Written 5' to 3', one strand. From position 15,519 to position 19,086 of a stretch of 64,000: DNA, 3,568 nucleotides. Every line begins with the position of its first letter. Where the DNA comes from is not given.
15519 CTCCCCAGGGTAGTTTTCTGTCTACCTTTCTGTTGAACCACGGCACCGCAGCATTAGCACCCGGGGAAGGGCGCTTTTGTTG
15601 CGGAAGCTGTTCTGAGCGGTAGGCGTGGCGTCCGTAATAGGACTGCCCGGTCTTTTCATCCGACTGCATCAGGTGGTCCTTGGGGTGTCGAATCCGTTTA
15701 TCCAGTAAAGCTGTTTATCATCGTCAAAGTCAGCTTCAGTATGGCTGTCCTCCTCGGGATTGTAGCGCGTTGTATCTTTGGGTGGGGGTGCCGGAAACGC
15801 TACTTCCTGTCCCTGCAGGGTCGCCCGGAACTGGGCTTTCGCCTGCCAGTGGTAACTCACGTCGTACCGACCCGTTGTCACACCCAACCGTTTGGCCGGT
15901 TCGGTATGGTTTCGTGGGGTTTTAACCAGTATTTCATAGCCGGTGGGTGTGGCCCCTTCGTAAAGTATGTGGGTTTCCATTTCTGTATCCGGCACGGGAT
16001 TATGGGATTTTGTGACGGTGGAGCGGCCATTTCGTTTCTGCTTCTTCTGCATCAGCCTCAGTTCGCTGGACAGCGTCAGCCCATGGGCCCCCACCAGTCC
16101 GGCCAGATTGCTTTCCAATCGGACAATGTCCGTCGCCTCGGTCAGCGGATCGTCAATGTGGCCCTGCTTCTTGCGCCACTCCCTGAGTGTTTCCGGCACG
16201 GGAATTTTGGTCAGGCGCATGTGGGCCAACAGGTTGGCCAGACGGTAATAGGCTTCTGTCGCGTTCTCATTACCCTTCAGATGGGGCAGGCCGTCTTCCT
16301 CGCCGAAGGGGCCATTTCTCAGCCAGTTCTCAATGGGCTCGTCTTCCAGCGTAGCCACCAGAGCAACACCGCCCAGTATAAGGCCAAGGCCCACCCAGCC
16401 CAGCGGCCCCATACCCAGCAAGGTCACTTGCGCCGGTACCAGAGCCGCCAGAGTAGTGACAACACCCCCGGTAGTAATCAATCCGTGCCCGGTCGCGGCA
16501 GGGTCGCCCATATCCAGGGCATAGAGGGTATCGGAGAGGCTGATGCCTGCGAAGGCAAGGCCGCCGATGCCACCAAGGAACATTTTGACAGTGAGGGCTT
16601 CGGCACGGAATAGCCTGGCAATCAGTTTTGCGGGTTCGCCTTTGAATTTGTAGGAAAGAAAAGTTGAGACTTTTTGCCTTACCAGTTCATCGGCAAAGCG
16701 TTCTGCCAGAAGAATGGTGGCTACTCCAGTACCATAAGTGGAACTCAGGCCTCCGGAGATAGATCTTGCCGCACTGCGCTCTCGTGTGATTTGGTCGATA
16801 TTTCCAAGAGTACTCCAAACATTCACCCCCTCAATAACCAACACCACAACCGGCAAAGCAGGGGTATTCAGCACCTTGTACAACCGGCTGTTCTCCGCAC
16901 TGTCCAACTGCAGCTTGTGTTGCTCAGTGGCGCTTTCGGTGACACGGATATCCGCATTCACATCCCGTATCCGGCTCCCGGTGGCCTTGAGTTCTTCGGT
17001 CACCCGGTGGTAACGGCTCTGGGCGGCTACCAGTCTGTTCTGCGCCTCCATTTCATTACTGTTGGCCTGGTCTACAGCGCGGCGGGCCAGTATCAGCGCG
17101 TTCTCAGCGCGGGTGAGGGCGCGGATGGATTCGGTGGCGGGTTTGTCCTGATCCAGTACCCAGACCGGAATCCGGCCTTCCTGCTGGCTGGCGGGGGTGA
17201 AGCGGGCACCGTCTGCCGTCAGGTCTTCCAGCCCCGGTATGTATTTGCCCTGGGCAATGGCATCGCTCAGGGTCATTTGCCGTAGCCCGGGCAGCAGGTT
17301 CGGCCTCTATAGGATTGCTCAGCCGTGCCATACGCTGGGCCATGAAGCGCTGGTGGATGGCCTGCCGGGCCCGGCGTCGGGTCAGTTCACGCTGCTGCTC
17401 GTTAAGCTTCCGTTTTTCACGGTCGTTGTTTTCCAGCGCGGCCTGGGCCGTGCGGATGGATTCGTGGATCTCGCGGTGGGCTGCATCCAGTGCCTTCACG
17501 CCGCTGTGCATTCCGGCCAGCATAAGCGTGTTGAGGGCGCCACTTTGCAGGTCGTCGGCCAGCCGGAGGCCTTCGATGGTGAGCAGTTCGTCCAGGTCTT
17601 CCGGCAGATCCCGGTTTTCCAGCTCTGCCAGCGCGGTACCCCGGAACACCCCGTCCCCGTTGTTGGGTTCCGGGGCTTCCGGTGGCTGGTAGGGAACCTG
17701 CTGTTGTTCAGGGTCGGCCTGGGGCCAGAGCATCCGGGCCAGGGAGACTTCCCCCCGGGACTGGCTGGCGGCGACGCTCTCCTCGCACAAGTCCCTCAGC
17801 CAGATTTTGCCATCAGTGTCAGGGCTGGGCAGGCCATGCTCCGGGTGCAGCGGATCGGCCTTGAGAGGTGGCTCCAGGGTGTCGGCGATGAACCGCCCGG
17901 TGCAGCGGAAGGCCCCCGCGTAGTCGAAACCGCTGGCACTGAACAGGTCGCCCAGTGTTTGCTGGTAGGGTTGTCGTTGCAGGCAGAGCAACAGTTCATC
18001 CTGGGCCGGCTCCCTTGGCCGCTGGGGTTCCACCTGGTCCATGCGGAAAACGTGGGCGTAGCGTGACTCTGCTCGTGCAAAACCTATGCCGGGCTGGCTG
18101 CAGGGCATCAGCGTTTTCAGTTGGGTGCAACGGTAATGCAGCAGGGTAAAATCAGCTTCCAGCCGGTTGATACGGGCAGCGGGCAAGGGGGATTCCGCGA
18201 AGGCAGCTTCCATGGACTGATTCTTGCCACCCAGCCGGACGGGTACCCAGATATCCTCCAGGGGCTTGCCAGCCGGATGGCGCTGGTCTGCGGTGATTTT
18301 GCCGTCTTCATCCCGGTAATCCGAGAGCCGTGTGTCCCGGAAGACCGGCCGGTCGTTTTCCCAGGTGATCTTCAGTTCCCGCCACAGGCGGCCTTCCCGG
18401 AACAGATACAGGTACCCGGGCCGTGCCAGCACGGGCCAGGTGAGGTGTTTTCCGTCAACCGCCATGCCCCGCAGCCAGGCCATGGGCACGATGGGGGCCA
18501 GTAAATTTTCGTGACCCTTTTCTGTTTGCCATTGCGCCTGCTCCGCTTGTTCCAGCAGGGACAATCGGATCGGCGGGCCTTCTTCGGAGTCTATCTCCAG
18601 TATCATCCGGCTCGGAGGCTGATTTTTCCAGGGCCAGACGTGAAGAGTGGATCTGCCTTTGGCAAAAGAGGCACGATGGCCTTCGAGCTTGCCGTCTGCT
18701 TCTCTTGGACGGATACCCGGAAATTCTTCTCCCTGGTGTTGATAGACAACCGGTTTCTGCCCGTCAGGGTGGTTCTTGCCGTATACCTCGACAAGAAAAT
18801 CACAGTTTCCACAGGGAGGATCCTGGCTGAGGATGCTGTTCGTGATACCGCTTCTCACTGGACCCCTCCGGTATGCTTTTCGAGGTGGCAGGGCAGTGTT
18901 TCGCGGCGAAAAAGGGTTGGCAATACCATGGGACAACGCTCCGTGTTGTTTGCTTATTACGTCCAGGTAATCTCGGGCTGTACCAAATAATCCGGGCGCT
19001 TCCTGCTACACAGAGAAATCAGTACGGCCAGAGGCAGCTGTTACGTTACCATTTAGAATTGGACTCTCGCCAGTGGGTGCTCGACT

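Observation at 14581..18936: Orphan three-ORF membrane-toxin / immunity-like cassette wedged between ubiD-reductase and hemCDXY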

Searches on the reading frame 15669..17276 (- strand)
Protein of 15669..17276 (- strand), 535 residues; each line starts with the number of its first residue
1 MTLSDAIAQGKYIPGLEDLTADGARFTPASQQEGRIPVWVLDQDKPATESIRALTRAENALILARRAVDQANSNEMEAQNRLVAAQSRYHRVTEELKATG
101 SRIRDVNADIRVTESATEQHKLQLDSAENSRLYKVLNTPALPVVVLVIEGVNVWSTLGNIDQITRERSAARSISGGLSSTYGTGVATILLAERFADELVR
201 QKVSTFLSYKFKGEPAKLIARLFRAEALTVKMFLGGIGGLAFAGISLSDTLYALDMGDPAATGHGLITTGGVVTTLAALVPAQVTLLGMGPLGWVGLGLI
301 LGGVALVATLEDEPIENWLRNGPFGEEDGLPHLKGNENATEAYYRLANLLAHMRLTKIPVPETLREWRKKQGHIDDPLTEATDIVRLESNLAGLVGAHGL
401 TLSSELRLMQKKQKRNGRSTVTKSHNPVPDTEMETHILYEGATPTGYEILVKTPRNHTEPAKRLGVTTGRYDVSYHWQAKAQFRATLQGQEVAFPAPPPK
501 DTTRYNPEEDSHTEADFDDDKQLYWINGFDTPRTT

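Call 3: search_protein_families(library=pfam, proteins=[window:15669-17276:-], max_evalue=1)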
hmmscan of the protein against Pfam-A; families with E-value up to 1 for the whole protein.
window:15669-17276:- (535 aa): 1 family
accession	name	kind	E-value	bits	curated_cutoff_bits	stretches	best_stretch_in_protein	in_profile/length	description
PF02050.21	FliJ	-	0.18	12.5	28.4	1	64-130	3-74/123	Flagellar FliJ protein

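Call 4: search_protein_families(library=ncbifam, proteins=[window:15669-17276:-], max_evalue=1)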
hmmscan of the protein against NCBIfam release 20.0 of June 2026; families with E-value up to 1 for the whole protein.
window:15669-17276:- (535 aa): 2 families
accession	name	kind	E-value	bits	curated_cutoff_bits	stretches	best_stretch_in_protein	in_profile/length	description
NF041559.1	BTH_I2691_fam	subfamily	2.5e-15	56.1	150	1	59-345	599-855/858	T6SS effector BTH_I2691 family protein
TIGR04320.1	Surf_Exclu_PgrA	domain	0.25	10.6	70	1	53-111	292-353/360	SEC10/PgrA surface exclusion domain-containing protein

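Call 6: find_homologous_proteins(query=window:15669-17276:-)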
Query window:15669-17276:- (535 aa): 8 proteins with E <= 0.001 among 8000 candidates.
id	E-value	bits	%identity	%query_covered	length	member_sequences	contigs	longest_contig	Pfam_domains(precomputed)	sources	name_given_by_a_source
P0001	0.0e+0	1020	85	99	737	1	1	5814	-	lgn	-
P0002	5.6e-196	670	57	100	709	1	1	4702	-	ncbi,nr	ncbi:MAG: ABC transporter permease, partial [Marinobacter sp.]|nr:ABC transporter permease [Marinoba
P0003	3.1e-192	658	56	100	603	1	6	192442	-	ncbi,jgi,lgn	-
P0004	2.4e-185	635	91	57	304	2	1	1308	-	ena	-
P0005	5.9e-156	538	55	83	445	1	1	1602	-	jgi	jgi:hypothetical protein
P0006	7.3e-127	442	56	67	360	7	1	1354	-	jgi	jgi:hypothetical protein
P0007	8.5e-114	399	52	67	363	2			-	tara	tara:strand:+ start:32 stop:1123 length:1092 start_codon:yes stop_codon:yes gene_type:complete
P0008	3.4e-65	239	57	40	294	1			-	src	-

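Call 12: find_encoding_contigs(protein=P0003, flank=10000, max_places=6)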
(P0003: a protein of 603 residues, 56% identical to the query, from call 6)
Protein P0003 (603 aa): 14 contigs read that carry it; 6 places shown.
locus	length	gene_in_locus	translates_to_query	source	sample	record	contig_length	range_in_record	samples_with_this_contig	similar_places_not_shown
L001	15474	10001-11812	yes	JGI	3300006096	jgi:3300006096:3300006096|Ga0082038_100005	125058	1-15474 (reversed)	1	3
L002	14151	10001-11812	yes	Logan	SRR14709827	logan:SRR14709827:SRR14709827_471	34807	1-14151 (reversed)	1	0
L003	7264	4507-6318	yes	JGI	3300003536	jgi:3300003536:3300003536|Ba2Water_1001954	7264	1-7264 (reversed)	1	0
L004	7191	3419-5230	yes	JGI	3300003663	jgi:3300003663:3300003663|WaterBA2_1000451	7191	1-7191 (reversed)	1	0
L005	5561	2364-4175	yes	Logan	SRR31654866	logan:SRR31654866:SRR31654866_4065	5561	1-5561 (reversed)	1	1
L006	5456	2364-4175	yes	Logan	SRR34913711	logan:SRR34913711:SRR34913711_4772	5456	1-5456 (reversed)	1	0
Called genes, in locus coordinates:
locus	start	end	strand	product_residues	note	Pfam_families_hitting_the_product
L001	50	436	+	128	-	PF02771:Acyl-CoA_dh_N (weak)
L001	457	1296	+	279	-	PF02770:Acyl-CoA_dh_M, PF00441:Acyl-CoA_dh_1 (weak), PF08028:Acyl-CoA_dh_2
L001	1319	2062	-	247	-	PF01925:TauE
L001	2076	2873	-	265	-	PF00005:ABC_tran, PF02463:SMC_N (faint), PF13401:AAA_22 (faint), PF13304:AAA_21 (faint)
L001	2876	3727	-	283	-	PF00528:BPD_transp_1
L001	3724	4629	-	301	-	PF00528:BPD_transp_1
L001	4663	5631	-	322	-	PF12849:PBP_like_2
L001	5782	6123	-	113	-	PF06155:GBBH-like_N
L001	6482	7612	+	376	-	PF00296:Bac_luciferase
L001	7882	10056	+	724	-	-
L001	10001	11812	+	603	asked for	-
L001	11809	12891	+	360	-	-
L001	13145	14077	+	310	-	PF00126:HTH_1, PF03466:LysR_substrate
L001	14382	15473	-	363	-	?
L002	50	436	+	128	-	PF02771:Acyl-CoA_dh_N (weak)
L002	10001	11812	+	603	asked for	-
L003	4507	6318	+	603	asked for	-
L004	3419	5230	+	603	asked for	-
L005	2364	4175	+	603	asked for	-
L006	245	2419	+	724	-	-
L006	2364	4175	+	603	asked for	-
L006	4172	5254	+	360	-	-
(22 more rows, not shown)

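Call 13: find_encoding_contigs(protein=P0001, flank=10000, max_places=4)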
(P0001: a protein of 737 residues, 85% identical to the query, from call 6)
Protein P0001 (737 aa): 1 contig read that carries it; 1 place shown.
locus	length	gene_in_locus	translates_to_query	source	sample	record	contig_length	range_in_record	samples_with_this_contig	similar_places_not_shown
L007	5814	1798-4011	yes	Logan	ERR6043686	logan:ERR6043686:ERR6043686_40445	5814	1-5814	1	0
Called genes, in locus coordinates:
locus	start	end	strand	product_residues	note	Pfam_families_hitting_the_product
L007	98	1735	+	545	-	-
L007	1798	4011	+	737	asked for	-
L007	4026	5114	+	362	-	-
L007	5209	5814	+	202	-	?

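Call 60: search_protein_representatives(alignment_id=A2)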
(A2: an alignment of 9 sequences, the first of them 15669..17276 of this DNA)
Query: 9 sequences, 608 profile positions. Proteins with E-value up to 0.001 (for the whole library): 163; up to 1e-10: 103; up to 1e-30: 26. The best 150 are listed.
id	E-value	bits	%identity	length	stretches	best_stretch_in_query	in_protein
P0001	0.0e+00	1154.0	-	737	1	1-602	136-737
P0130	1.3e-229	780.1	-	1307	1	4-605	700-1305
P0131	6.3e-91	322.1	-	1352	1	9-602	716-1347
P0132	2.4e-68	247.5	-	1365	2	121-600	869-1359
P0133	2.8e-63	230.8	-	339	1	276-600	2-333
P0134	4.2e-60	220.3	-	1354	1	22-600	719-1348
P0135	5.6e-54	200.1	-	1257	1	162-606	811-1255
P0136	1.6e-53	198.6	-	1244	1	197-602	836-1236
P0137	3.6e-52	194.1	-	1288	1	194-600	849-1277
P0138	4.9e-48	180.5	-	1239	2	197-603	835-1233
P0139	1.7e-45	172.1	-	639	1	186-601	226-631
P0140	2.2e-44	168.4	-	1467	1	10-597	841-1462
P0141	3.1e-42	161.3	-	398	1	205-601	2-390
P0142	4.0e-42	160.9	-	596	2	195-598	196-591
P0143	1.5e-39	152.4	-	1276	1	47-600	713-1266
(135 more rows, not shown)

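Call 71: predict_structure(alignment_id=A2)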
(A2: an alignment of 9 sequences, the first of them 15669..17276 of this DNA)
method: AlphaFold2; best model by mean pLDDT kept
length: 535 residues; sequences in the alignment: 9
mean_pLDDT: 45.7   pTM: 0.35
mean pLDDT of the five models: 45.7, 44.9, 44.8, 44.5, 42.7
residues with pLDDT >= 90: 4; 70-90: 95; 50-70: 80; < 50: 356
segments of 3 or more residues with pLDDT < 50: 1-51, 98-225, 227-347, 391-398, 487-490, 495-535
pLDDT, mean of each block of 10 residues (from residue 1): 31 33 29 29 37 58 66 66 70 52 31 31 31 25 22 23 24 23 28 31 43 42 45 40 32 32 27 25 26 29 26 32 33 36 48 65 82 83 74 48 71 68 70 87 71 89 78 79 52 45 37 38 34 28
secondary structure, 60 per line:
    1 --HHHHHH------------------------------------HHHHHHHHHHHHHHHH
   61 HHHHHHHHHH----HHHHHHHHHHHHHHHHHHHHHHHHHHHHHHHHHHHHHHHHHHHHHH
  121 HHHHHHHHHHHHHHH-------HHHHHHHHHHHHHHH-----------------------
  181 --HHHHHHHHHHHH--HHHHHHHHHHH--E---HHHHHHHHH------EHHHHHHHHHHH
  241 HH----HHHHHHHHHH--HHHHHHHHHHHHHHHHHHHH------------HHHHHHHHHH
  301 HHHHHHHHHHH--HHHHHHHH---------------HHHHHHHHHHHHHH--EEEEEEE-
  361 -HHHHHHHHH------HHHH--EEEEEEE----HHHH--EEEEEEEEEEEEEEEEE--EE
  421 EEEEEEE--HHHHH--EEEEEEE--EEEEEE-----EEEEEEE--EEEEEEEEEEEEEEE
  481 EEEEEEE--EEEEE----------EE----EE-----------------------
elements in order: H3-8 H45-70 H75-135 H143-157 H183-194 H197-207 H214-222 H230-242 H247-256 H259-278 H291-311 H314-321 H337-350 E353-359 H362-370 H377-380 E383-389 H394-397 E400-416 E419-427 H430-434 E437-443 E446-451 E457-463 E466-487 E490-494

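Call 75: fold_search(model_id=the predicted structure, library=pdb)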
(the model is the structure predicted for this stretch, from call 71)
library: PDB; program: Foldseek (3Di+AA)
matches with E <= 10: 350; with E <= 0.001: 0
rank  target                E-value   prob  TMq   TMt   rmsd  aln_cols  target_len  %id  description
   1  9qpv                  3.4e-03  0.96  0.17  0.11  11.1       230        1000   17  Pseudomonas aeruginosa Ptx2 toxin (released 2025-07-16)
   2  6y97_L                1.2e-01  0.21  0.08  0.27  12.0       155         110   12  Structure of full-length CD20 in complex with Obinutuzumab Fab (released 2020-08-26)
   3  8vv6_A                1.9e-01  0.20  0.10  0.25   9.5       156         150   10  The crystal structure of Brucella abortus FtrA-H151A mutant (released 2025-02-05)
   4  3jyc                  2.9e-01  0.16  0.14  0.21  20.1       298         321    9  Crystal structure of the eukaryotic strong inward-rectifier K+ channel Kir2.2 at 3.1 Angstrom resolution (released 2010-01-12)
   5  9l8z_B                3.9e-01  0.10  0.06  0.23  16.1       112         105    9  The complex structure of antibody CF22 bound to the hemagglutinin of influenza B virus (released 2026-02-18)
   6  4qci_L                4.1e-01  0.03  0.04  0.08  22.6       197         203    9  PDGF-B blocking antibody bound to PDGF-BB (released 2015-03-11)
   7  9dd6_E                4.3e-01  0.08  0.08  0.07  18.5       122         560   11  Cryo-EM structure of neutralizing murine antibody WS.HSV-1.24 in complex with HSV-1 glycoprotein B trimer gB-Ecto.516P (released 2025-09-10)
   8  4qci_A                4.3e-01  0.03  0.04  0.08  22.5       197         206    8  PDGF-B blocking antibody bound to PDGF-BB (released 2015-03-11)
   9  8rke_C                4.6e-01  0.06  0.07  0.12  16.3       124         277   10  Crystal structure of the complete N-terminal region of human ZP2 (hZP2-N1N2N3) (released 2024-03-13)
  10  6vy5_L                4.6e-01  0.03  0.03  0.08  23.6       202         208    6  Crystal structure of Nipah receptor binding protein head domain in complex with human neutralizing antibody HENV-26 (released 2021-01-06)
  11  4z0x_A                4.8e-01  0.10  0.06  0.24  15.5       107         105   10  Structure of Hepatitis C Virus Envelope glycoprotein E2 antigenic region 434-446 bound to the broadly neutralizing ant (released 2016-07-20)
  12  5e5m_A                4.8e-01  0.09  0.06  0.21  15.9       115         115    6  Crystal structure of mouse CTLA-4 in complex with nanobody (released 2016-10-12)
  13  3spi                  4.8e-01  0.09  0.14  0.20  22.0       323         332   10  Inward rectifier potassium channel Kir2.2 in complex with PIP2 (released 2011-08-24)
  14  7r5p_F                5.1e-01  0.08  0.08  0.20  17.5       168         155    9  Strep-tag FtrA-P19 from Rubrivivax gelatinosus in complex with copper and iron (released 2022-05-18)
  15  9dda_A                5.1e-01  0.07  0.08  0.07  17.9       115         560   10  Cryo-EM structure of gB-Ecto.516P.531E.DS, a prefusion-stabilized HSV-1 glycoprotein B extracellular domain (released 2025-09-10)
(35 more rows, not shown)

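Call 83: search_protein_families(library=padloc, proteins=[window:15669-17276:-], max_evalue=0.01)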
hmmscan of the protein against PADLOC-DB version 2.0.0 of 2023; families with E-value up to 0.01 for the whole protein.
window:15669-17276:- (535 aa): 0 families

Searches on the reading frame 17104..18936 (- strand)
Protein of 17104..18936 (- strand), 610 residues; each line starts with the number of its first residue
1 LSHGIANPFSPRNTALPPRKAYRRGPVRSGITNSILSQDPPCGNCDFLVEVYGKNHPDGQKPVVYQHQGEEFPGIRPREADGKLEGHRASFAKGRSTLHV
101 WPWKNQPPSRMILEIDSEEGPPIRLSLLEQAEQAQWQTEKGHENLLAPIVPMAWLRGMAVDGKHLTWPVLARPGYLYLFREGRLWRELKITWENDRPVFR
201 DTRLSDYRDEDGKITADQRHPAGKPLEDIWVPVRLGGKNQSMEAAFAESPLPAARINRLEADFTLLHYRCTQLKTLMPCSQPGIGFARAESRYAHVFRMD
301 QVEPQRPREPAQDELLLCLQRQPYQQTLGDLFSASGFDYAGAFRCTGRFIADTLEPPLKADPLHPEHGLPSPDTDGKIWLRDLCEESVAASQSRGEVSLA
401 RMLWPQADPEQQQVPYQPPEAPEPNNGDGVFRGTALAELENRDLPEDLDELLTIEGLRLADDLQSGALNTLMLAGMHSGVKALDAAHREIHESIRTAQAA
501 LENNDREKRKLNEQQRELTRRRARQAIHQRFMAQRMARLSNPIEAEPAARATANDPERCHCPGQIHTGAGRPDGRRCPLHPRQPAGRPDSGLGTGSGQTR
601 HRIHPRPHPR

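Call 3: search_protein_families(library=pfam, proteins=[window:17104-18936:-], max_evalue=1)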
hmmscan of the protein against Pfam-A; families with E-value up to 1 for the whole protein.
window:17104-18936:- (610 aa): 1 family
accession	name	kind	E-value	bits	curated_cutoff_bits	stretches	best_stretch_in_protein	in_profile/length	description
PF20249.3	VasX_N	-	0.14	12.7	27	1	171-262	50-138/156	VasX toxin N-terminal region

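Call 4: search_protein_families(library=ncbifam, proteins=[window:17104-18936:-], max_evalue=1)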
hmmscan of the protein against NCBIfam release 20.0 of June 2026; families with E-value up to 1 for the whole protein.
window:17104-18936:- (610 aa): 0 families

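Call 14: find_homologous_proteins(query=window:17290-18936:-)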
Query window:17290-18936:- (549 aa): 2 proteins with E <= 0.001 among 8000 candidates.
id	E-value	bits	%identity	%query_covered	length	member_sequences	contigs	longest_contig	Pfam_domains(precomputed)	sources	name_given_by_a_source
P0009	1.1e-181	623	74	57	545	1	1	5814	-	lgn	-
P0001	4.8e-65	238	65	26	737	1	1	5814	-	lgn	-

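Call 83: search_protein_families(library=padloc, proteins=[window:17290-18858:-], max_evalue=0.01)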
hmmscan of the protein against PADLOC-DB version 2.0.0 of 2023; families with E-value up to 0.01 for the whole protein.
window:17290-18858:- (523 aa): 0 families
